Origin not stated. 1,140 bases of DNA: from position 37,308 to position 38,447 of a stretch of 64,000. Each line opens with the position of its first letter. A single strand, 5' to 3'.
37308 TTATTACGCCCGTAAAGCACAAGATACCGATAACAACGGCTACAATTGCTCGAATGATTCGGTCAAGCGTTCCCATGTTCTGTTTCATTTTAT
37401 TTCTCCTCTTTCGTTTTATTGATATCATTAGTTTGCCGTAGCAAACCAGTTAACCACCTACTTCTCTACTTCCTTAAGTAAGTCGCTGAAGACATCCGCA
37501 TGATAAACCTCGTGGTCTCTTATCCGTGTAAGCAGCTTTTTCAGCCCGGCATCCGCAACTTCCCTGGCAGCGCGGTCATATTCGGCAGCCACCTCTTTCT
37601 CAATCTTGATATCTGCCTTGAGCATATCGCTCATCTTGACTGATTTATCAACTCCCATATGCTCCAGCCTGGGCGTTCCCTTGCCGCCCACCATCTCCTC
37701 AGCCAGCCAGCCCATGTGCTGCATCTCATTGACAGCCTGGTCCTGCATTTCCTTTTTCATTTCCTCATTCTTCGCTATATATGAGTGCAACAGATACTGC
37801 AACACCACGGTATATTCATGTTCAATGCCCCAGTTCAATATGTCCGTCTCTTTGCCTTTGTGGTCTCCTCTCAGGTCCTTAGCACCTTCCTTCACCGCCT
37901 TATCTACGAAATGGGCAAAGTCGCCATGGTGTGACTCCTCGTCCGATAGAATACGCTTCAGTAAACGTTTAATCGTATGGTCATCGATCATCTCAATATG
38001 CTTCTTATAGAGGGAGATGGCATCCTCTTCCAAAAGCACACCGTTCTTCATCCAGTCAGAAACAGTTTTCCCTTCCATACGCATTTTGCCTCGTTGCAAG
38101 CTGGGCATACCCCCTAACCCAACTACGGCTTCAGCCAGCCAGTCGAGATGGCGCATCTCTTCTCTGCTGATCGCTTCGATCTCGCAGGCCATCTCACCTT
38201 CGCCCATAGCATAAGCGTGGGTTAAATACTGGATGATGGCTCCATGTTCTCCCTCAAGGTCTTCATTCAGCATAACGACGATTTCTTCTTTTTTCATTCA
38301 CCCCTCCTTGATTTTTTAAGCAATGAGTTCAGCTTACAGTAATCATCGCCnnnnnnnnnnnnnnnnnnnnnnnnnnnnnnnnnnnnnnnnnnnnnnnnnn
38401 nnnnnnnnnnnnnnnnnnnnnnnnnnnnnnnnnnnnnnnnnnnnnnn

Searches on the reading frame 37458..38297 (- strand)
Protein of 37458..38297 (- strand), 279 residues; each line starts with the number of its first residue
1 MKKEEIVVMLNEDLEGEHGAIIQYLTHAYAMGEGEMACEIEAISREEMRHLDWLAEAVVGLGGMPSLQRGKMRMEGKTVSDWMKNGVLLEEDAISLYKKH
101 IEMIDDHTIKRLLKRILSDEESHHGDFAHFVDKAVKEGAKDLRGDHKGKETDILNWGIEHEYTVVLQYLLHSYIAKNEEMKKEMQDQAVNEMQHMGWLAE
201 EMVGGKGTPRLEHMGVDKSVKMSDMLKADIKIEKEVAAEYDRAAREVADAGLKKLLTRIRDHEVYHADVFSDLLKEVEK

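Call 74: find_encoding_contigs(protein=window:37458-38297:-, flank=10000, max_places=1)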
Protein window:37458-38297:- (279 aa): 8 contigs read that carry it; 1 place shown.
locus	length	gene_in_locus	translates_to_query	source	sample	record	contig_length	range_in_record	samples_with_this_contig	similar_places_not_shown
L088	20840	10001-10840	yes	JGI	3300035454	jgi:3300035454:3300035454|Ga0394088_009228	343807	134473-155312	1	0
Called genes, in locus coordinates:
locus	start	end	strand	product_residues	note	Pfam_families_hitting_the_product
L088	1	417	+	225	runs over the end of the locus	PF08713:DNA_alkylation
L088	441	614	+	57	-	-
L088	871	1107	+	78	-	PF00462:Glutaredoxin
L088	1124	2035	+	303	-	PF00070:Pyr_redox (faint), PF00890:FAD_binding_2 (faint), PF01134:GIDA (faint), PF03486:HI0933_like (faint), PF07992:Pyr_redox_2, PF12831:FAD_oxidored (weak), PF13241:NAD_binding_7 (faint), PF13738:Pyr_redox_3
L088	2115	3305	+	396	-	PF00266:Aminotran_5, PF01041:DegT_DnrJ_EryC1 (weak), PF01212:Beta_elim_lyase (weak)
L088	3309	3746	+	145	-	PF01592:NifU_N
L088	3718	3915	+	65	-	PF13248:Zn_ribbon_3 (faint)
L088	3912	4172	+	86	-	PF01206:TusA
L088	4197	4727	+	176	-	PF02915:Rubrerythrin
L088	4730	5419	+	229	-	PF01613:Flavin_Reduct, PF00301:Rubredoxin, PF21349:RUBY_RBDX (faint)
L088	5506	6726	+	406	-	PF00753:Lactamase_B, PF19583:ODP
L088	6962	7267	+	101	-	-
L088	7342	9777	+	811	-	PF00403:HMA, PF00122:E1-E2_ATPase, PF00702:Hydrolase, PF12710:HAD (weak)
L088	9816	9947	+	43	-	PF04945:YHS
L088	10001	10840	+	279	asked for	PF00210:Ferritin, PF03232:COQ7 (faint), PF09537:DUF2383 (faint), PF19825:DUF6306 (faint), PF12902:Ferritin-like (weak), PF13668:Ferritin_2 (faint), PF00210:Ferritin, PF02915:Rubrerythrin (weak)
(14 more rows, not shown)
